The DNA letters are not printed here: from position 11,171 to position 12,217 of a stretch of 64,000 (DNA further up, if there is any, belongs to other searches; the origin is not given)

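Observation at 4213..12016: Methanofuran-biosynthesis genes (mfnF, mfnE, mfnB) in an apparently acidobacterial genome, with no other C1 pathway genes nearby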

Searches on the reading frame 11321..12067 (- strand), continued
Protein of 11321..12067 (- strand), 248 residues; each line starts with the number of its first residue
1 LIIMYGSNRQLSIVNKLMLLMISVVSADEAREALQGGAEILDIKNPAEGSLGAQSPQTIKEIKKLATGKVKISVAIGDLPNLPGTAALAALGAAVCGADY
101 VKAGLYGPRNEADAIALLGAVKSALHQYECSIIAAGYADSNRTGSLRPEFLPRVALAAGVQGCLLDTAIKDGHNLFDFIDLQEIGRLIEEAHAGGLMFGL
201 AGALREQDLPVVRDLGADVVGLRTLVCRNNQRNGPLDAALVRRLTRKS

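Call 27: find_encoding_contigs(protein=P0012, flank=10000, max_places=1)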
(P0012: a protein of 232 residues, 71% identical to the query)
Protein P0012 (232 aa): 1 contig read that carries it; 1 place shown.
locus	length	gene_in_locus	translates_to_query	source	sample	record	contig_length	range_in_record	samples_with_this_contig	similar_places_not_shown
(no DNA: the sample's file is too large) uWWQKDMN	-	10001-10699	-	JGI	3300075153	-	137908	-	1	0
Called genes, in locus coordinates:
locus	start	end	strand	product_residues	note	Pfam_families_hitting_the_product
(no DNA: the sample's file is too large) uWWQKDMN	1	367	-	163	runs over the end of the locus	-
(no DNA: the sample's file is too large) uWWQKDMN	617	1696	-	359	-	PF02897:Peptidase_S9_N (faint), PF00930:DPPIV_N (faint), PF23381:Beta-prop_IFT122_1st (weak), PF26549:Tricorn_N, PF26550:Tricorn_2nd, PF25174:Beta-prop_THOC3 (weak), PF07676:PD40 (weak)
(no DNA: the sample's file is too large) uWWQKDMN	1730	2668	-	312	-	-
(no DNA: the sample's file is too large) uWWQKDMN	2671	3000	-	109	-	-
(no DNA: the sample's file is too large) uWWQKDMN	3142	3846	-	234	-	PF01904:DUF72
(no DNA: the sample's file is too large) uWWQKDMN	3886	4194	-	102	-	-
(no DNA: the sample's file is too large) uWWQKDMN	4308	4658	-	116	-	PF11969:DcpS_C, PF01230:HIT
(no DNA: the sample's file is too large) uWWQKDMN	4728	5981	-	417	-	PF00275:EPSP_synthase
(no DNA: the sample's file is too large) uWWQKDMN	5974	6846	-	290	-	PF17827:PrmC_N, PF03602:Cons_hypoth95 (weak), PF01170:UPF0020 (faint), PF05175:MTS, PF06325:PrmA (weak), PF13649:Methyltransf_25, PF13847:Methyltransf_31, PF08241:Methyltransf_11 (weak)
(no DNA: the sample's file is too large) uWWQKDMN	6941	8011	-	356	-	PF03462:PCRF, PF00472:RF-1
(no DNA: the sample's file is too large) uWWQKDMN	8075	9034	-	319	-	PF07136:DUF1385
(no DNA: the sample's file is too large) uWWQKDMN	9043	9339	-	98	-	PF01197:Ribosomal_L31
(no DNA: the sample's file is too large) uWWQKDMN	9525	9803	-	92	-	-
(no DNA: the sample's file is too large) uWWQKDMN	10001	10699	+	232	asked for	PF04476:4HFCP_synth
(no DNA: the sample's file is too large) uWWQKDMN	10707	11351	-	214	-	PF00696:AA_kinase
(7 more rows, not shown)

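Call 28: search_dna_similar(query=window:11321-12007:-, collection=plasmids, mode=protein, max_rows=15)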
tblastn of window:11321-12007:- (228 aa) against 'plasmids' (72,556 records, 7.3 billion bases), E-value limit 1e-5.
Records with a match: 39; places in all: 40; records where one place covers at least 80% of the query: 39.
Best place of each record, by identity: <60% 39.
By first word of the organism name: Streptomyces 11; Azospirillum 9; Rhizobium 6; Phyllobacterium 4; Paraburkholderia 3; Streptantibioticus 2; Candidatus 1; Caballeronia 1; Cupriavidus 1; Sinorhizobium 1.
By predicted mobility (MOB-suite, as given by PLSDB): non-mobilizable 26; mobilizable 13.
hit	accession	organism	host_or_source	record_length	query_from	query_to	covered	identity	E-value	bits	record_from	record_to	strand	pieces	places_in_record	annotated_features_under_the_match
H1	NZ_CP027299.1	Streptomyces sp. SGAir0924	whole organism,air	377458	4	213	92%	41.5%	2e-28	119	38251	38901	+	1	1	(5-formylfuran-3-yl)methyl phosphate synthase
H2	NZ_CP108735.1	Streptomyces sp. NBC_00984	-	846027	1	213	93%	39.5%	1e-26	114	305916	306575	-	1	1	(5-formylfuran-3-yl)methyl phosphate synthase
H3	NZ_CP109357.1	Streptomyces sp. NBC_01562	-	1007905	4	213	92%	40.1%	8e-27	114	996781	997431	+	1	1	record has no annotation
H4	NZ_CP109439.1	Streptomyces sp. NBC_01483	-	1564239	4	213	92%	40.1%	8e-27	114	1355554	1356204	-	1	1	none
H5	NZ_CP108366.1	Streptomyces sp. NBC_01340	-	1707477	4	213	92%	40.1%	8e-27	114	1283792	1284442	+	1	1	none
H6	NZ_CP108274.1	Streptomyces zaomyceticus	-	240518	4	213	92%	40.1%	2e-26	113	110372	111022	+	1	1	(5-formylfuran-3-yl)methyl phosphate synthase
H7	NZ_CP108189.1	Streptomyces zaomyceticus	-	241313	4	213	92%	40.1%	2e-26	113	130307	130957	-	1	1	(5-formylfuran-3-yl)methyl phosphate synthase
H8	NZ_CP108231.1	Streptomyces zaomyceticus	-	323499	4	213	92%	40.1%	2e-26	113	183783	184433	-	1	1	(5-formylfuran-3-yl)methyl phosphate synthase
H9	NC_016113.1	Streptantibioticus cattleyicolor NRRL 8057 = DSM 46488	-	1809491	1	213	93%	39.1%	6e-26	112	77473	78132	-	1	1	none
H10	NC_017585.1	Streptantibioticus cattleyicolor NRRL 8057 = DSM 46488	-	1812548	1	213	93%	39.1%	6e-26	112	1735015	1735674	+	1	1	none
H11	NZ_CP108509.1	Streptomyces sp. NBC_01237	-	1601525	1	213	93%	39.1%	1e-25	111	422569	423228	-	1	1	none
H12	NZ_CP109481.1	Streptomyces sp. NBC_01450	-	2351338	4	213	92%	39.6%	6e-26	112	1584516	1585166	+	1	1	none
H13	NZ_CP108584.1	Streptomyces sp. NBC_01187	-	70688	1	213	93%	38.6%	6e-28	117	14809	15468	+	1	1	(5-formylfuran-3-yl)methyl phosphate synthase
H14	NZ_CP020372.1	Candidatus Thiodictyon syntrophicum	meromictic lake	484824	1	217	95%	35.5%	2e-15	82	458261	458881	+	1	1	(5-formylfuran-3-yl)methyl phosphate synthase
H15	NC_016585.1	Azospirillum lipoferum 4B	-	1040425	1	224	98%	34.1%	2e-7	58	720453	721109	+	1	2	none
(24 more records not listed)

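Call 29: get_annotated_region(hit=H15, flank=20000)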
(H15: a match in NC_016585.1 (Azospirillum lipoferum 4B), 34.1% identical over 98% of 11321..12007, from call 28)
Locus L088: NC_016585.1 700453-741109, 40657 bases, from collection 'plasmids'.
description: Azospirillum lipoferum 4B plasmid AZO_p1, complete sequence
organism: Azospirillum lipoferum 4B (NCBI taxid 862719)
taxonomy: Bacteria; Pseudomonadota; Alphaproteobacteria; Rhodospirillales; Azospirillaceae; Azospirillum; Azospirillum lipoferum; Azospirillum lipoferum 4B
host: -; source: -; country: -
typing (MOB-suite, as given by PLSDB): mobilizable; relaxase MOBF,MOBP
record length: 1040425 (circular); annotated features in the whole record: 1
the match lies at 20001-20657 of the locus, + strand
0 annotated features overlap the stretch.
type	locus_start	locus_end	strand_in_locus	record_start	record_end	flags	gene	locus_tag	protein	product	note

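Call 30: search_dna_similar(query=window:11321-12007:-, collection=plasmids, mode=protein, max_rows=40, rows=best)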
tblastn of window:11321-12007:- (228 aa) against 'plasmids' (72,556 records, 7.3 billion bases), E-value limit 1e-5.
Records with a match: 39; places in all: 40; records where one place covers at least 80% of the query: 39.
Best place of each record, by identity: <60% 39.
By first word of the organism name: Streptomyces 11; Azospirillum 9; Rhizobium 6; Phyllobacterium 4; Paraburkholderia 3; Streptantibioticus 2; Candidatus 1; Caballeronia 1; Cupriavidus 1; Sinorhizobium 1.
By predicted mobility (MOB-suite, as given by PLSDB): non-mobilizable 26; mobilizable 13.
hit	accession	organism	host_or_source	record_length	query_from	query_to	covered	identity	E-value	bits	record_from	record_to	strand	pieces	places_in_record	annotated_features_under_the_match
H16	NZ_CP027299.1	Streptomyces sp. SGAir0924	whole organism,air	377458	4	213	92%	41.5%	2e-28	119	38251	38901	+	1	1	(5-formylfuran-3-yl)methyl phosphate synthase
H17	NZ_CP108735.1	Streptomyces sp. NBC_00984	-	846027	1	213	93%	39.5%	1e-26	114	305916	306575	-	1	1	(5-formylfuran-3-yl)methyl phosphate synthase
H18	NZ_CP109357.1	Streptomyces sp. NBC_01562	-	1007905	4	213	92%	40.1%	8e-27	114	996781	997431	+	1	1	record has no annotation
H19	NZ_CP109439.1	Streptomyces sp. NBC_01483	-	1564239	4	213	92%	40.1%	8e-27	114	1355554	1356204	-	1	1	none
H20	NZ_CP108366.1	Streptomyces sp. NBC_01340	-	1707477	4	213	92%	40.1%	8e-27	114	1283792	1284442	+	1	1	none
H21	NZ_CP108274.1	Streptomyces zaomyceticus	-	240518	4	213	92%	40.1%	2e-26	113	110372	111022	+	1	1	(5-formylfuran-3-yl)methyl phosphate synthase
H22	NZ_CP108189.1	Streptomyces zaomyceticus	-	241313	4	213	92%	40.1%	2e-26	113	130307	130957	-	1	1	(5-formylfuran-3-yl)methyl phosphate synthase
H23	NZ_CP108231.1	Streptomyces zaomyceticus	-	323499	4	213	92%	40.1%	2e-26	113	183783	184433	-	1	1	(5-formylfuran-3-yl)methyl phosphate synthase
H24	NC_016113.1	Streptantibioticus cattleyicolor NRRL 8057 = DSM 46488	-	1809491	1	213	93%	39.1%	6e-26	112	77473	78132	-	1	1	none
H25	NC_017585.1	Streptantibioticus cattleyicolor NRRL 8057 = DSM 46488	-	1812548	1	213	93%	39.1%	6e-26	112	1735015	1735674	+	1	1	none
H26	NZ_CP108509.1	Streptomyces sp. NBC_01237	-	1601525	1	213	93%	39.1%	1e-25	111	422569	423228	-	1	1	none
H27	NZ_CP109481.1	Streptomyces sp. NBC_01450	-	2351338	4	213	92%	39.6%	6e-26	112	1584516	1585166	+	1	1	none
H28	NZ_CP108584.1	Streptomyces sp. NBC_01187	-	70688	1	213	93%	38.6%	6e-28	117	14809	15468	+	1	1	(5-formylfuran-3-yl)methyl phosphate synthase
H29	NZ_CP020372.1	Candidatus Thiodictyon syntrophicum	meromictic lake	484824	1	217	95%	35.5%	2e-15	82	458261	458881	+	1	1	(5-formylfuran-3-yl)methyl phosphate synthase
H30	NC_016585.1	Azospirillum lipoferum 4B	-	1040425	1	224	98%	34.1%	2e-7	58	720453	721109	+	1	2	none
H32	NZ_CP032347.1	Azospirillum brasilense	soil sample,Agricultural field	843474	1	219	96%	34.5%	8e-13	74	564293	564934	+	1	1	(5-formylfuran-3-yl)methyl phosphate synthase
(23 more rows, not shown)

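Call 31: get_annotated_region(hit=H32, flank=20000)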
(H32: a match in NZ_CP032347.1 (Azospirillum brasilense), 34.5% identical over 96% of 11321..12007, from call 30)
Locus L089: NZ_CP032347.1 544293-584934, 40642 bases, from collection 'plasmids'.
description: Azospirillum brasilense strain MTCC4039 plasmid p2, complete sequence
organism: Azospirillum brasilense (NCBI taxid 192)
taxonomy: Bacteria; Pseudomonadota; Alphaproteobacteria; Rhodospirillales; Azospirillaceae; Azospirillum; Azospirillum brasilense
host: -; source: soil sample,Agricultural field; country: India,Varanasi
typing (MOB-suite, as given by PLSDB): non-mobilizable
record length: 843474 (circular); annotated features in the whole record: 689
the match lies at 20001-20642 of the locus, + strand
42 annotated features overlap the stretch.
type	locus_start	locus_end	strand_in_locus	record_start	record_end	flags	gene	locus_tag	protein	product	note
CDS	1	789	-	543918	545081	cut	-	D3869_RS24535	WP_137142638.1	acetyl-CoA acetyltransferase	-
CDS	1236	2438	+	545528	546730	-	-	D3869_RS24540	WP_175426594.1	CaiB/BaiF CoA-transferase family protein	-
CDS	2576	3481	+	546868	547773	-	-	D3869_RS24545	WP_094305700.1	LysR substrate-binding domain-containing protein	-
CDS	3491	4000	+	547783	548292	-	-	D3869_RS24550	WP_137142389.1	thioesterase family protein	-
CDS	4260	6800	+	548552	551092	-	-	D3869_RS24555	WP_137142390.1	FtsX-like permease family protein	-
CDS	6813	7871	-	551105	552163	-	-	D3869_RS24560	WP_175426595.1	serine hydrolase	-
CDS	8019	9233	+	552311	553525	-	-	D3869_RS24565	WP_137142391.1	putative DNA modification/repair radical SAM protein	-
CDS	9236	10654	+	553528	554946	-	-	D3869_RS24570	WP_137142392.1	UdgX family uracil-DNA binding protein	-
CDS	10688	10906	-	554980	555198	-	-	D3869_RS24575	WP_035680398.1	hypothetical protein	-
CDS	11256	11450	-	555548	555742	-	-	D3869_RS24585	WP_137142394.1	hypothetical protein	-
CDS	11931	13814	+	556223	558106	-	-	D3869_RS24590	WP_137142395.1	methanol/ethanol family PQQ-dependent dehydrogenase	-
CDS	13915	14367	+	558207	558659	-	-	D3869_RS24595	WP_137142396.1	cytochrome c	-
CDS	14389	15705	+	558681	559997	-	-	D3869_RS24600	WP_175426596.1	quinoprotein dehydrogenase-associated putative ABC transporter substrate-binding protein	-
CDS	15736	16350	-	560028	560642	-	-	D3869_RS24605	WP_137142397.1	hypothetical protein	-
CDS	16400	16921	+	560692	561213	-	-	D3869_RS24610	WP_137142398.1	DUF3280 domain-containing protein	-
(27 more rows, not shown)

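Call 34: find_encoding_contigs(protein=P0001, flank=10000, max_places=3)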
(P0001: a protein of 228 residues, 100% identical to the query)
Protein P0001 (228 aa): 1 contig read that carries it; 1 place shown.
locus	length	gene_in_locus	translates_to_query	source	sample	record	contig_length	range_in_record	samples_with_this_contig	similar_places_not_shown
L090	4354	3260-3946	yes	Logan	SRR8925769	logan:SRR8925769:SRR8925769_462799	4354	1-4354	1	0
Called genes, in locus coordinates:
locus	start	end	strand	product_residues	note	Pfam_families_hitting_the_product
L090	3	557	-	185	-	?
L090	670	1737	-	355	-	PF03462:PCRF, PF00472:RF-1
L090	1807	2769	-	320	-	PF07136:DUF1385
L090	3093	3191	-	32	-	-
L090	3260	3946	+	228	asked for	PF04476:4HFCP_synth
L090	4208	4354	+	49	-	?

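Call 35: search_solved_structures(query=window:11321-12007:-, show_alignments=1)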
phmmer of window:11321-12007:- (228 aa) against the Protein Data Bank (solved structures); distinct sequences matched with E-value up to 0.001: 1.
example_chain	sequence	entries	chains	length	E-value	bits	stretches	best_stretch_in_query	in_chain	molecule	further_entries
4rc1_A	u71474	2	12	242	3.4e-60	206.7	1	2-224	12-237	UPF0264 protein MJ1099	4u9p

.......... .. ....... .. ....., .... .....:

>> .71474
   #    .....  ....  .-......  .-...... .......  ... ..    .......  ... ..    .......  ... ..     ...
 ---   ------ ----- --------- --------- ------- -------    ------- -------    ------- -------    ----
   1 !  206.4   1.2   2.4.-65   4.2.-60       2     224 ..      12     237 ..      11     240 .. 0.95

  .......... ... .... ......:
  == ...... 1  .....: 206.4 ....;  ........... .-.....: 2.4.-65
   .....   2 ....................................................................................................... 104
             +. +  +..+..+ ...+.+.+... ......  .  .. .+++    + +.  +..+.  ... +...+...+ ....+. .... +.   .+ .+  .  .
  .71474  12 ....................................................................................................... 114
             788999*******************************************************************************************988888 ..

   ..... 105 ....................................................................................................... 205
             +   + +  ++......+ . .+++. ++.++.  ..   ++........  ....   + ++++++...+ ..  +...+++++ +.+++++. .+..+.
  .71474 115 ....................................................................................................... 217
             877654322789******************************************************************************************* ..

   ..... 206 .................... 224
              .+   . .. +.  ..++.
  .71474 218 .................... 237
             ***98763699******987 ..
